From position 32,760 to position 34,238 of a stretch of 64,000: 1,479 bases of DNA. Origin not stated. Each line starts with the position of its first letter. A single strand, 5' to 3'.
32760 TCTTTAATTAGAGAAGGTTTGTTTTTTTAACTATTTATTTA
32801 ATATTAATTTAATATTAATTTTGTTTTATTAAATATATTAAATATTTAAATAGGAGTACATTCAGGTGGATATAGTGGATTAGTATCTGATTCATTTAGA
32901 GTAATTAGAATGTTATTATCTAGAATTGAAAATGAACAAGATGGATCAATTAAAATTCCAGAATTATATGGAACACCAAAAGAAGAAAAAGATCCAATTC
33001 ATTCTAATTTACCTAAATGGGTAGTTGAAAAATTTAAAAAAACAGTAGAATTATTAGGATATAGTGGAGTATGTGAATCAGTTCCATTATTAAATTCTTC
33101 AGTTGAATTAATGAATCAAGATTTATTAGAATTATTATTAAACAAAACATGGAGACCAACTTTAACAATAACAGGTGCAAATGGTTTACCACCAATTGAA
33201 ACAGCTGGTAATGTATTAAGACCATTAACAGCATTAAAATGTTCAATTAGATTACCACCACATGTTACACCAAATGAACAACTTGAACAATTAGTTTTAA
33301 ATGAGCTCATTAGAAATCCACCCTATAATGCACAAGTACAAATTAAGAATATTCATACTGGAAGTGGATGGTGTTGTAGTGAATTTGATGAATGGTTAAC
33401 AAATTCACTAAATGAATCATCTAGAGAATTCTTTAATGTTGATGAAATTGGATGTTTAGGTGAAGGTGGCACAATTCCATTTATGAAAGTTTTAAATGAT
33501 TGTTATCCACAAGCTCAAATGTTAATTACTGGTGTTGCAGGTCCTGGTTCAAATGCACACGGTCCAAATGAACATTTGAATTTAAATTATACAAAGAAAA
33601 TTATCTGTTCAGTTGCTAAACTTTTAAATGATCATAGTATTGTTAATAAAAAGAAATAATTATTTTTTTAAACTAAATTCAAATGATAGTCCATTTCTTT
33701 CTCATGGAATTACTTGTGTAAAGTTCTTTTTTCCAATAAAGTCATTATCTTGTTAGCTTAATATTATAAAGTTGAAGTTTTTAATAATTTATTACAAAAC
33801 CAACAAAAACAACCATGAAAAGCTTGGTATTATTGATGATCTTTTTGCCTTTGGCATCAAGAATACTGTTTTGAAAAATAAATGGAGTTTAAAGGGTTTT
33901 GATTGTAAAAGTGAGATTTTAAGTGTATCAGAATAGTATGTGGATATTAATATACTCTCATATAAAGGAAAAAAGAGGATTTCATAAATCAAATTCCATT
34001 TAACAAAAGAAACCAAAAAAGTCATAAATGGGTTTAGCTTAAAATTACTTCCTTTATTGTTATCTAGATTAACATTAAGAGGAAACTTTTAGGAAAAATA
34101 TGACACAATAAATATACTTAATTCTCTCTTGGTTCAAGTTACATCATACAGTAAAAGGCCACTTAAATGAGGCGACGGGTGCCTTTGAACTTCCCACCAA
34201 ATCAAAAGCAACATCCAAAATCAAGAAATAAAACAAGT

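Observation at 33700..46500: Gene-poor, TE/repeat-rich island containing a DIRS/Ngaro-like tyrosine-recombinase retroelement remnant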

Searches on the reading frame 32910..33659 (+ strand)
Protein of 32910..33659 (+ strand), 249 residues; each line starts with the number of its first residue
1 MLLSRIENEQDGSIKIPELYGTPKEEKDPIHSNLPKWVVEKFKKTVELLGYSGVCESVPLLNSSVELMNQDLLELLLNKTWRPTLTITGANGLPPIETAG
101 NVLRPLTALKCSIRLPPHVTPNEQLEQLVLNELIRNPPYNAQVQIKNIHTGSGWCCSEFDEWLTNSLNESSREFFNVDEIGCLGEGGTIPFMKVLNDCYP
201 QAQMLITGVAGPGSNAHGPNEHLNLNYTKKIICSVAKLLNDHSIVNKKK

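Call 3: search_protein_families(library=pfam, proteins=[window:32910-33659:+], max_evalue=0.1)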
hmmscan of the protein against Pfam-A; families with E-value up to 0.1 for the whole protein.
window:32910-33659:+ (249 aa): 2 families
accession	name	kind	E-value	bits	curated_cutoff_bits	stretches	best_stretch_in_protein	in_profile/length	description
PF01546.33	Peptidase_M20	-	7.4e-05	23.2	24.6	1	74-239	112-204/206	Peptidase family M20/M25/M40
PF07687.19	M20_dimer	-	0.011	16.2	21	1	67-128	32-95/107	Peptidase dimerisation domain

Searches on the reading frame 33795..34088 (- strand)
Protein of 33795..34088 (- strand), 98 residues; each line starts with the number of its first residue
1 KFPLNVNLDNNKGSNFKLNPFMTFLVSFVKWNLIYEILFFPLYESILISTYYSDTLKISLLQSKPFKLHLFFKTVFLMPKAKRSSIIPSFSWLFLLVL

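Call 29: search_protein_families(library=pfam, proteins=[window:33795-34088:-], max_evalue=0.1)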
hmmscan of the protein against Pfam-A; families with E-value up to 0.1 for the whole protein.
seq(98 aa): 0 families
